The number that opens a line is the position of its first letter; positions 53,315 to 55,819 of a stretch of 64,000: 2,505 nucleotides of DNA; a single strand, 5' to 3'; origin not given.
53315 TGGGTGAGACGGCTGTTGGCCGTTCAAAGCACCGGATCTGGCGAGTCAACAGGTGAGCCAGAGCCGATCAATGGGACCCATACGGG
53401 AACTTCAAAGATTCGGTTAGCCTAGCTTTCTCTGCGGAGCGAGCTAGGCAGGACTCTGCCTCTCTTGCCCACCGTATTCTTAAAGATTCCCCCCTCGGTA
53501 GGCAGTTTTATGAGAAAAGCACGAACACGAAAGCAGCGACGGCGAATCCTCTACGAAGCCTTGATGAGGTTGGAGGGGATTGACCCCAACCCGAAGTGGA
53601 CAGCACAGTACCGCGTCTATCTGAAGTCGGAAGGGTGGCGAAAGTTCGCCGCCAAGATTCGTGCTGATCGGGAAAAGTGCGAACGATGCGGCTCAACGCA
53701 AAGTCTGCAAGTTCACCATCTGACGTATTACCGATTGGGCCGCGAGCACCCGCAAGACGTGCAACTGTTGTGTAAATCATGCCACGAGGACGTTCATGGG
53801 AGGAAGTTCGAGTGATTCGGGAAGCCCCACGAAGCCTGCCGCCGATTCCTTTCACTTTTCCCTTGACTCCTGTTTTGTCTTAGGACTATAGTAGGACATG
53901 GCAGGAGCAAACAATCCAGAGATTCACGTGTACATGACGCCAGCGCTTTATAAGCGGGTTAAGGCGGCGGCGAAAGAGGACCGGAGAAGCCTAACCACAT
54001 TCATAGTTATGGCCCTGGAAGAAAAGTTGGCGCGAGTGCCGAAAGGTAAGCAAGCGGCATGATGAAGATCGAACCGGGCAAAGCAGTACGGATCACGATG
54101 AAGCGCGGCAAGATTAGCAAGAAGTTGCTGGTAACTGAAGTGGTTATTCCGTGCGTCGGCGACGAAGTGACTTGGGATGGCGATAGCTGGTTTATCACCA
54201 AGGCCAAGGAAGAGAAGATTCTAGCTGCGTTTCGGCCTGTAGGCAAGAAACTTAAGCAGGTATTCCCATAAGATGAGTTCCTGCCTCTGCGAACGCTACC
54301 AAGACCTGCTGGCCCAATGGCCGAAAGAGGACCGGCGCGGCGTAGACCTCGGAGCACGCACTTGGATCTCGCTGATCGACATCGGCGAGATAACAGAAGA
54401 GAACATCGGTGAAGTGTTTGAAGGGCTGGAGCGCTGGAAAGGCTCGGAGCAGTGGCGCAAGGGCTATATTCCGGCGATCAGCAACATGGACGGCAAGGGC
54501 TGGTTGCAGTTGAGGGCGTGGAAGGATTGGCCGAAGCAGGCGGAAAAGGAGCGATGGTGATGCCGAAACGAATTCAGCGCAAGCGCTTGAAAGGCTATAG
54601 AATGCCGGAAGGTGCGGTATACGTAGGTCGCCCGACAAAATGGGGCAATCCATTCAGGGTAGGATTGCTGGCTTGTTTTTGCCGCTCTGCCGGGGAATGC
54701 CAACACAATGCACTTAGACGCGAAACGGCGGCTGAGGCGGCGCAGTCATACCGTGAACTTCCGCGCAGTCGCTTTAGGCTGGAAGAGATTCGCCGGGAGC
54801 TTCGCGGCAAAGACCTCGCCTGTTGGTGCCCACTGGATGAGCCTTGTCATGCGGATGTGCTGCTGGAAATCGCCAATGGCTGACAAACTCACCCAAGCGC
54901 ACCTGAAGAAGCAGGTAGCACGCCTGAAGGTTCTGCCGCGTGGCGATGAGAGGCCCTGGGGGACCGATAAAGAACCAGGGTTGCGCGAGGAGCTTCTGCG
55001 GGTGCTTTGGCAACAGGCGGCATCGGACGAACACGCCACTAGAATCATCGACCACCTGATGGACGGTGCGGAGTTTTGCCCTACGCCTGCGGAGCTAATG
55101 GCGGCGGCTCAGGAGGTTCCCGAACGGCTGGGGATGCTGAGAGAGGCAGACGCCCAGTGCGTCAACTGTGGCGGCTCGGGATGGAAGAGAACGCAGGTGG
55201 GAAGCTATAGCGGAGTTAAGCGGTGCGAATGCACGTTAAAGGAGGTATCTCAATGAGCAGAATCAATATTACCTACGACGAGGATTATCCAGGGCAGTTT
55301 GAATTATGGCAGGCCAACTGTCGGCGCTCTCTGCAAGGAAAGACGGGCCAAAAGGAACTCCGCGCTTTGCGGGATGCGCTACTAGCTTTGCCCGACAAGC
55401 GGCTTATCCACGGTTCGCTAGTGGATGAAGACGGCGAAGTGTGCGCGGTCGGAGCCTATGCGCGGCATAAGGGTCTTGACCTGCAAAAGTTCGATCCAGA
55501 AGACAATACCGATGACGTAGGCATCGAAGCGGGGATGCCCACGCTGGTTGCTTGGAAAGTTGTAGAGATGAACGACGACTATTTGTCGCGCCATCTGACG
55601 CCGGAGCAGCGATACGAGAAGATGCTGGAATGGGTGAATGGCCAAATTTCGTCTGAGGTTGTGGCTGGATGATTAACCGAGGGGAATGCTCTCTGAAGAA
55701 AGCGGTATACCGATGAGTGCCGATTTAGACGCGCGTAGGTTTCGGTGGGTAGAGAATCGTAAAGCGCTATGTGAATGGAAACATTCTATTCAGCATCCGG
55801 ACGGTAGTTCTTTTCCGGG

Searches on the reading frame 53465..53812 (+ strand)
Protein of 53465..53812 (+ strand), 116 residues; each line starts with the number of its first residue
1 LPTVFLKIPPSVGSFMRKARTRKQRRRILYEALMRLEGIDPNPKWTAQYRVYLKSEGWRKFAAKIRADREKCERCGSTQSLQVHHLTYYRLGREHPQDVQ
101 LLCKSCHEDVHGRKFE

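Call 54: search_protein_families(library=pfam, proteins=[window:53465-53812:+], max_evalue=1)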
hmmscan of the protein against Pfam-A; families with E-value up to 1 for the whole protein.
window:53465-53812:+ (116 aa): 9 families
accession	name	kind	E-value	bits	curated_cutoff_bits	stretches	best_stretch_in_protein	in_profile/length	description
PF01844.29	HNH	-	3.7e-07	30.6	21.4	1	72-111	1-45/47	HNH endonuclease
PF10832.13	YhfG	-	0.018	15.3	22.6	1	17-43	7-34/54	YhfG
PF05876.18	GpA_ATPase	-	0.046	13.8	25.6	1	71-110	196-233/247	Phage terminase large subunit gpA, ATPase domain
PF24458.1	DUF7573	-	0.077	13.4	30.2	0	66-78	8-20/39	Domain of unknown function (DUF7573)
PF10621.14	FpoO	-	0.082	13.6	25.2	1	66-111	57-102/110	F420H2 dehydrogenase subunit FpoO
PF12773.13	DZR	-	0.11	13.2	27.3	1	64-111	7-35/45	Double zinc ribbon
PF13528.12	Glyco_trans_1_3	-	0.2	11.2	25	1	12-82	161-230/322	Glycosyl transferase family 1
PF24734.1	DUF7685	-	0.68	10.3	27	0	71-107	1-32/43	Domain of unknown function (DUF7685)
PF21368.3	AI2M-like_HNH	-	0.81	10.1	23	1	72-86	1-18/49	AI2M/AI1M-like, HNH endonuclease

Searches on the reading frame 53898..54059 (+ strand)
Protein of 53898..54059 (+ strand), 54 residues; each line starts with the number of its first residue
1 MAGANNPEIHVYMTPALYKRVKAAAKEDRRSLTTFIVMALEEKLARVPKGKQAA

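Call 51: search_solved_structures(query=window:53898-54059:+, max_evalue=10, show_alignments=2)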
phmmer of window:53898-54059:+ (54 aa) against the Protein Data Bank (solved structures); distinct sequences matched with E-value up to 10: 3.
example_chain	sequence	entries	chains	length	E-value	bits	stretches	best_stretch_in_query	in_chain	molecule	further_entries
4ytd_A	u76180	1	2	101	0.12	16.1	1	19-47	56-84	Protein bicaudal D homolog 1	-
6ofp_A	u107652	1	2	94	0.34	14.7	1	19-47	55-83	Protein bicaudal D homolog 2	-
7jzm_A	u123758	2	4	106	0.81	13.5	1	2-39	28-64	LCB3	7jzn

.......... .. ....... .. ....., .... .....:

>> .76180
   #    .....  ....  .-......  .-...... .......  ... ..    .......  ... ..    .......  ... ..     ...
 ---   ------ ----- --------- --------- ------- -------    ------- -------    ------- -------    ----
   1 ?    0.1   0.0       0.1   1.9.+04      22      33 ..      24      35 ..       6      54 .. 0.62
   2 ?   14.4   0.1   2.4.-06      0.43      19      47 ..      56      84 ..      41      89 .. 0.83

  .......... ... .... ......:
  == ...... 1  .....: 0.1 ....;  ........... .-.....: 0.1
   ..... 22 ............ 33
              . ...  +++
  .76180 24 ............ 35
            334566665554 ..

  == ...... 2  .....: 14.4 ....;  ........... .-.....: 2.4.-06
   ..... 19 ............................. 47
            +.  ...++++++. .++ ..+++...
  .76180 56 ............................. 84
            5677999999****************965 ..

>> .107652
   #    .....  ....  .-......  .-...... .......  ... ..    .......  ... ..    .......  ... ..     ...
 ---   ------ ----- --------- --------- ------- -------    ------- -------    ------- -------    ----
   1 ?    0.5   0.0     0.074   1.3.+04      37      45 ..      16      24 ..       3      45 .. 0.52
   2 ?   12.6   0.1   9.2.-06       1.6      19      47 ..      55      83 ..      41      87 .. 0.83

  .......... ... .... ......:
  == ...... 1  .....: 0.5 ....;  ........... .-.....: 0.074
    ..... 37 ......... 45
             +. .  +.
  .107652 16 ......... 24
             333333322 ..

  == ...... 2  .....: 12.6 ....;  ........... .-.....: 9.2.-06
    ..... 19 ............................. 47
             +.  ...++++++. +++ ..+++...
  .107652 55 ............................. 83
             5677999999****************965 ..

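Call 54: search_protein_families(library=pfam, proteins=[window:53898-54059:+], max_evalue=1)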
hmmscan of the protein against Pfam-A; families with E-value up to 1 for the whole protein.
window:53898-54059:+ (54 aa): 2 families
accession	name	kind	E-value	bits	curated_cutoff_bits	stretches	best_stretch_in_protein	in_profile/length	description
PF05534.18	HicB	-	0.036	14.4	21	1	13-40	24-51/51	HicB family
PF21983.2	NikA-like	-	0.12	13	27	1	9-40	7-38/72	Mobilization protein NikA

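Call 82: find_homologous_proteins(query=window:53898-54059:+, max_evalue=0.001)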
Query window:53898-54059:+ (54 aa): 1 proteins with E <= 0.001 among 1 candidates.
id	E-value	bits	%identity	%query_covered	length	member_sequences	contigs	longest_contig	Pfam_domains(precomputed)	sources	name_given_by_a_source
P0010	1.1e-26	107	100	100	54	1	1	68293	-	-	-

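Call 102: search_protein_families(library=ncbifam, proteins=[window:53898-54059:+], max_evalue=1)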
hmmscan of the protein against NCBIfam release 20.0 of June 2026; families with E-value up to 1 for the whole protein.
window:53898-54059:+ (54 aa): 2 families
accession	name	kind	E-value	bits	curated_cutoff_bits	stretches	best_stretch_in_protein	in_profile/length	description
NF041551.1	YlcI_YnfO_N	subfamily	0.0025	17.8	30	1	15-46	11-41/42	YlcI/YnfO family protein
NF048017.1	antitoxin_RelB_like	equivalog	0.056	13.7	50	1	13-46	2-35/70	type II toxin-antitoxin system RelB family antitoxin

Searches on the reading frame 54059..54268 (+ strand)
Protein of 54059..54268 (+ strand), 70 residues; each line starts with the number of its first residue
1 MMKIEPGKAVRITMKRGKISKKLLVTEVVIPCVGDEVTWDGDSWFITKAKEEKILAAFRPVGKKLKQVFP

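Call 54: search_protein_families(library=pfam, proteins=[window:54059-54268:+], max_evalue=1)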
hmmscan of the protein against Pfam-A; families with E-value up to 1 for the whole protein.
window:54059-54268:+ (70 aa): 0 families

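Call 102: search_protein_families(library=ncbifam, proteins=[window:54059-54268:+], max_evalue=1)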
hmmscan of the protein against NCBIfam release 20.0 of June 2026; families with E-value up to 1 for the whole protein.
window:54059-54268:+ (70 aa): 1 family
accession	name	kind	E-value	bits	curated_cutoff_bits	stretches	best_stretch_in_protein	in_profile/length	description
NF003714.0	PRK05326.1-1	equivalog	0.099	11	471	1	20-55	532-564/577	potassium/proton antiporter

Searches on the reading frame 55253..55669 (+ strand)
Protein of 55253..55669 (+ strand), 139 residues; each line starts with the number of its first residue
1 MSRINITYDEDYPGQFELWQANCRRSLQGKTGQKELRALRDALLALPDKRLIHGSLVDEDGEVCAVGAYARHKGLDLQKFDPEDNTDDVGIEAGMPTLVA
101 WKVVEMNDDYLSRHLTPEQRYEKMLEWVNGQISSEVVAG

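Call 36: search_protein_families(library=phrogs, proteins=[window:55253-55669:+], max_evalue=0.00001)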
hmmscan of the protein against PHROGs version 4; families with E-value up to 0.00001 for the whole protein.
window:55253-55669:+ (139 aa): 1 family
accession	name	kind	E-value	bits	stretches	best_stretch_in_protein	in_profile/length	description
phrog_25637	-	unknown function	5.8e-15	56.6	1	15-133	14-142/146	-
